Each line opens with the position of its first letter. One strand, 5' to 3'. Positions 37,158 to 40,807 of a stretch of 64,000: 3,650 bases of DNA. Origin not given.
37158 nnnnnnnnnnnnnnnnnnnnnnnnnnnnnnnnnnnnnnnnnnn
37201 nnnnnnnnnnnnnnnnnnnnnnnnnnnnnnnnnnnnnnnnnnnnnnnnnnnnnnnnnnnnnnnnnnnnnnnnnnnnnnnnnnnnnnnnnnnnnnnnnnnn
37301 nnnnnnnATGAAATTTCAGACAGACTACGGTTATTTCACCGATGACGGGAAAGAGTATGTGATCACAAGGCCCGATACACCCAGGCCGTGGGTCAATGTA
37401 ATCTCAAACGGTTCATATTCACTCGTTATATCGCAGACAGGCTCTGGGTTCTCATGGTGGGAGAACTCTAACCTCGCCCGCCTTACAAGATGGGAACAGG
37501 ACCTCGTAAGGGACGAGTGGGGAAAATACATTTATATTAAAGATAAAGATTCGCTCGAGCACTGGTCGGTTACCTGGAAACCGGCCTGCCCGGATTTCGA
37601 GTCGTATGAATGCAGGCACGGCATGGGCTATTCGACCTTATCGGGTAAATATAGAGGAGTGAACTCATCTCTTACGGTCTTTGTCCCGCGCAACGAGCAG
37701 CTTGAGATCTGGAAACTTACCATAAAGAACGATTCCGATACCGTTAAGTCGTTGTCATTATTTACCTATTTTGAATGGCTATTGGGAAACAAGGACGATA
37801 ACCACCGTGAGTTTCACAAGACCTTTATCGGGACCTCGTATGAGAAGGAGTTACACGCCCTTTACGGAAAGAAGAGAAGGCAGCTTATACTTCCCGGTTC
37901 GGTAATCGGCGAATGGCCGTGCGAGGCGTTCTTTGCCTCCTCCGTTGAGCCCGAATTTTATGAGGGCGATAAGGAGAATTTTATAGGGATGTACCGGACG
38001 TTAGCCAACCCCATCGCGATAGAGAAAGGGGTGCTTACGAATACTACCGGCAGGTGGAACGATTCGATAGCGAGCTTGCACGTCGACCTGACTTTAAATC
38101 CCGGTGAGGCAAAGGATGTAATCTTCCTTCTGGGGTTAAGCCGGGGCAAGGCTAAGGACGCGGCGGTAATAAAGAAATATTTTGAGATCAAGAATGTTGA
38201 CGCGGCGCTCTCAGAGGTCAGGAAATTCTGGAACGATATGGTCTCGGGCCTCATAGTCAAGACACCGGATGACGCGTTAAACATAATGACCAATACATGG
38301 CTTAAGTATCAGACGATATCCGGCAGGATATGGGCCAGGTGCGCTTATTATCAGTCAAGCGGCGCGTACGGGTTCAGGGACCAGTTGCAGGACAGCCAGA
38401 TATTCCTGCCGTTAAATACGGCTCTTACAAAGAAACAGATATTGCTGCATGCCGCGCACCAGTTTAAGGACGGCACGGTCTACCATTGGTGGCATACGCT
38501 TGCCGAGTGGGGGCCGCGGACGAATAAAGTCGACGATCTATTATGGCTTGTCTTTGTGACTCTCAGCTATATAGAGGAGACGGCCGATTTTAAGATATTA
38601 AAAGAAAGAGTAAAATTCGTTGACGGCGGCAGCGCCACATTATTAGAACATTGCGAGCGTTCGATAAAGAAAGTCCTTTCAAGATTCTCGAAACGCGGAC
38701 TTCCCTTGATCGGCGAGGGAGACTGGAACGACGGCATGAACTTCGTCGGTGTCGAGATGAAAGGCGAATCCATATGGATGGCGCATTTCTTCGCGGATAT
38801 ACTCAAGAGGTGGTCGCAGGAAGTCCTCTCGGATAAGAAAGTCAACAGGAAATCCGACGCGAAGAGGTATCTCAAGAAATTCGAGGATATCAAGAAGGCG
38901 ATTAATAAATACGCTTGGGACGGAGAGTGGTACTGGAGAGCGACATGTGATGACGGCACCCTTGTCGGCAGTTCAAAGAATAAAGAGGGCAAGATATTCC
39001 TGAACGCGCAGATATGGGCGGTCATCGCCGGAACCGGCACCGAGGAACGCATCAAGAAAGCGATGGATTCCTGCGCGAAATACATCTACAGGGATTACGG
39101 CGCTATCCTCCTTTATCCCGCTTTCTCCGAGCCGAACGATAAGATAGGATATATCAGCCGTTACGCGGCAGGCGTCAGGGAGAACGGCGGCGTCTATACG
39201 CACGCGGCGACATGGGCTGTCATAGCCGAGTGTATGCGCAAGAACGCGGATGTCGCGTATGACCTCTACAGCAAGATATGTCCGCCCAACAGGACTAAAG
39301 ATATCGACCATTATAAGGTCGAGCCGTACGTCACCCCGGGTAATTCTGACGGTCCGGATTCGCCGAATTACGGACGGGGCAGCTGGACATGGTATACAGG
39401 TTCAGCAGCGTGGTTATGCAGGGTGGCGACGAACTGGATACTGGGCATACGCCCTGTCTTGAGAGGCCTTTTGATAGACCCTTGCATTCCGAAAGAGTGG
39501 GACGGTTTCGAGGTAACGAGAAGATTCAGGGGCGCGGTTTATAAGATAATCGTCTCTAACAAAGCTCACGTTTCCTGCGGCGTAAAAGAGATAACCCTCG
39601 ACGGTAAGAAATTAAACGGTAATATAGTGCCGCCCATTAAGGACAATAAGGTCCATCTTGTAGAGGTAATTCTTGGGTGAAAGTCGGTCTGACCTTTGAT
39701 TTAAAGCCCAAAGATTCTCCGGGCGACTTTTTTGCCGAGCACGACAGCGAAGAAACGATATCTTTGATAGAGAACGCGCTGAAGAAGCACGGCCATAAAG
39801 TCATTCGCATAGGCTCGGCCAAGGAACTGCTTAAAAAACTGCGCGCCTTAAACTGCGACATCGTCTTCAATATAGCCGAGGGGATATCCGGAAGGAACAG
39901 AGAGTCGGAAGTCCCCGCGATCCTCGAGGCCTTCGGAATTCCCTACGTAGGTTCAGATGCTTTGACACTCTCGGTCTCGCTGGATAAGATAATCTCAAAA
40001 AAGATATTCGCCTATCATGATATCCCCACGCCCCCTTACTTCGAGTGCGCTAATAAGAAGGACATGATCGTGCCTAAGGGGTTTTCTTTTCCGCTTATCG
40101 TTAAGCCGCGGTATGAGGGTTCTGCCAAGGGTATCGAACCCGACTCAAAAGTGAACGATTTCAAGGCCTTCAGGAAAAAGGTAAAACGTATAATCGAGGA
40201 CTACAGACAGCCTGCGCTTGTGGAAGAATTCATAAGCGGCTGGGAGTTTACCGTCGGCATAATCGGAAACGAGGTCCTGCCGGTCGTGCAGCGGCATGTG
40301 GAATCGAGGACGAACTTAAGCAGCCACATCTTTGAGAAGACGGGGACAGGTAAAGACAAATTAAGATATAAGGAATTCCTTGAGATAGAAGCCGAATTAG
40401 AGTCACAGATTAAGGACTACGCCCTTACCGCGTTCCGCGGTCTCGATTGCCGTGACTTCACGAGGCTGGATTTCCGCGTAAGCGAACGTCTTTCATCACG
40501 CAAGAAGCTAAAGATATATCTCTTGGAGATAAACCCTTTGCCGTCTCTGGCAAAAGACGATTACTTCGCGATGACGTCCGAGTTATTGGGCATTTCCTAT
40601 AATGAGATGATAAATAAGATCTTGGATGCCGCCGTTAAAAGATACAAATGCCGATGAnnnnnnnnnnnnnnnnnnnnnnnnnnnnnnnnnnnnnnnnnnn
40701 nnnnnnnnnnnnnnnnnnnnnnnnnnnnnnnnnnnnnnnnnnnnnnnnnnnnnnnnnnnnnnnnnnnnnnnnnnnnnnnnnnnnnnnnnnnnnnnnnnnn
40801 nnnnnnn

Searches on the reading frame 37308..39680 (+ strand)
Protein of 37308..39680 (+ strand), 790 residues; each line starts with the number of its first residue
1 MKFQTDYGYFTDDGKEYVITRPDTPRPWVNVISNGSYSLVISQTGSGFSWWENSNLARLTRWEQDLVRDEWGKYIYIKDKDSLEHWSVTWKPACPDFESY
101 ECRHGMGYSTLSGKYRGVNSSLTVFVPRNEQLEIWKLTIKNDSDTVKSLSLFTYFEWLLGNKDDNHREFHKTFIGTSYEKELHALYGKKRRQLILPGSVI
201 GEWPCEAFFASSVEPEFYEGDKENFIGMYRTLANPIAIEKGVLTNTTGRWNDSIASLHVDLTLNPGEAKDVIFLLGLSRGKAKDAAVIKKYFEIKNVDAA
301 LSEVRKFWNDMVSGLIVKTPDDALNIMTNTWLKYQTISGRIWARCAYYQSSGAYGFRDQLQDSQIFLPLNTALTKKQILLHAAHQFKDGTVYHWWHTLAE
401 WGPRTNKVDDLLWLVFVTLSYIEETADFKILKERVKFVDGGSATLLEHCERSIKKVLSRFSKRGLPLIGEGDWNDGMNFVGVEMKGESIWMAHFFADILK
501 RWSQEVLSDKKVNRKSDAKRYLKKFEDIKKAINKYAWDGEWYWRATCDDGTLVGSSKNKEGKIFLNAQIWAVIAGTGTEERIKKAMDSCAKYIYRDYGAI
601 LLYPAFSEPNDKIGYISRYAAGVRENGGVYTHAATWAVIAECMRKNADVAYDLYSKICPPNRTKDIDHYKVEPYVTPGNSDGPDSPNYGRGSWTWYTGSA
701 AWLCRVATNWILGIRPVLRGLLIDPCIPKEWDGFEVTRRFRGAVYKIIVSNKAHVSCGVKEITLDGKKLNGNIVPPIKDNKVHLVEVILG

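Call 16: search_protein_families(library=pfam, proteins=[window:37308-39680:+], max_evalue=0.001)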
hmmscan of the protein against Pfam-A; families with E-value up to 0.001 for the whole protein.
window:37308-39680:+ (790 aa): 3 families
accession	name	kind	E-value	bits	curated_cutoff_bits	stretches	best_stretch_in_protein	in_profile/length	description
PF17167.11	Glyco_hydro_94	-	1.8e-121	406.3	27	1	307-713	1-420/420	Glycosyl hydrolase 94 superfamily, catalytic domain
PF06165.18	GH94_b-supersand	-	7e-84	281.7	23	1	25-276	1-251/251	Glycosyl hydrolase 94, supersandwich domain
PF03633.20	Glyco_hydro_65C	-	0.00049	20.3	22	0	721-752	8-39/62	Glycosyl hydrolase family 65, C-terminal domain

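Call 81: search_solved_structures(query=window:37308-39680:+, max_evalue=1e-20)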
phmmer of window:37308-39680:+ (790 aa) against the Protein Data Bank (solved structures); distinct sequences matched with E-value up to 1e-20: 19.
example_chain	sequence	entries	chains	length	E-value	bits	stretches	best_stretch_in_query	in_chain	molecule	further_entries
3qde_A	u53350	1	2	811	1.1e-156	526.5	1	7-790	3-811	Cellobiose phosphorylase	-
8ho7_A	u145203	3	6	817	1.5e-156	526.1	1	6-789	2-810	Cellobiose phosphorylase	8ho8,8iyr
8ho9_A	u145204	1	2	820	3.2e-155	521.7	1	7-790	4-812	Cellobiose phosphorylase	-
8hob_A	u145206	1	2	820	8.1e-155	520.3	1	7-790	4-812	Cellobiose phosphorylase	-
8rf9_A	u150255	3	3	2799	1.4e-153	516.2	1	3-755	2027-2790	Cyclic beta 1-2 glucan synthetase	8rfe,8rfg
8rf0_A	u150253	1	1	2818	1.5e-153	516.2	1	3-755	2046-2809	Cyclic beta-(1,2)-glucan synthase NdvB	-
1v7v_A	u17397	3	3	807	5.2e-144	484.6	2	408-789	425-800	chitobiose phosphorylase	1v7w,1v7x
3s4c_A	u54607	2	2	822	2.9e-124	419.2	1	7-778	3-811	Lactose Phosphorylase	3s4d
3rrs_A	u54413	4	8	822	2.2e-123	416.3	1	7-778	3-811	Cellobiose phosphorylase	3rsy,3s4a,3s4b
8bou_A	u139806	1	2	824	1.9e-120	406.6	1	6-776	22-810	N,N'-diacetylchitobiose phosphorylase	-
2cqs_A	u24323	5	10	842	2.8e-118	399.5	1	6-781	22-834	Cellobiose Phosphorylase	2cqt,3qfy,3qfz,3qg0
3afj_A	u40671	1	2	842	3.2e-118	399.3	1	6-781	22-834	Cellobiose Phosphorylase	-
3act_A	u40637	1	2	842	2.9e-117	396.1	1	6-781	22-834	Cellobiose Phosphorylase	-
3acs_A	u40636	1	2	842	3.9e-117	395.7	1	6-781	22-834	Cellobiose Phosphorylase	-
4zle_A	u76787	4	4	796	2.4e-77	264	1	60-787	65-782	Putative b-glycan phosphorylase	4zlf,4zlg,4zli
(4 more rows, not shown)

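Call 82: search_protein_families(library=ncbifam, proteins=[window:37308-39680:+], max_evalue=0.00001)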
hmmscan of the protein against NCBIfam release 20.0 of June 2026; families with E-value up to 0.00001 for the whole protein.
window:37308-39680:+ (790 aa): 0 families

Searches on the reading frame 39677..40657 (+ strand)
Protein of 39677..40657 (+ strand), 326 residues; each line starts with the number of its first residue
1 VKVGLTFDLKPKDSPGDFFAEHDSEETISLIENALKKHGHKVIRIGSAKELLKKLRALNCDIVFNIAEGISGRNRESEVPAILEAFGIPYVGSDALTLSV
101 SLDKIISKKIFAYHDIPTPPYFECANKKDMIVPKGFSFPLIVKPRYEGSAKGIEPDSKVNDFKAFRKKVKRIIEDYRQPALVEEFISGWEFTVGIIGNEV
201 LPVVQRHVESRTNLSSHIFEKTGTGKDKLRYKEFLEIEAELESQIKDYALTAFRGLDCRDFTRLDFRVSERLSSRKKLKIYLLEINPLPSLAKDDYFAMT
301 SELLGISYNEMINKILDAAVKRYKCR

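Call 16: search_protein_families(library=pfam, proteins=[window:39677-40657:+], max_evalue=0.001)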
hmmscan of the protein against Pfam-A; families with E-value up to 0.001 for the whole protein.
window:39677-40657:+ (326 aa): 2 families
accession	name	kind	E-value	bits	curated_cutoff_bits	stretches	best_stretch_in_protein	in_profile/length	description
PF07478.18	Dala_Dala_lig_C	-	4e-25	89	24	1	132-316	31-203/204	D-ala D-ala ligase C-terminus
PF02655.19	ATP-grasp_3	-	0.00037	21.1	23.2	1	103-287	3-155/160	ATP-grasp domain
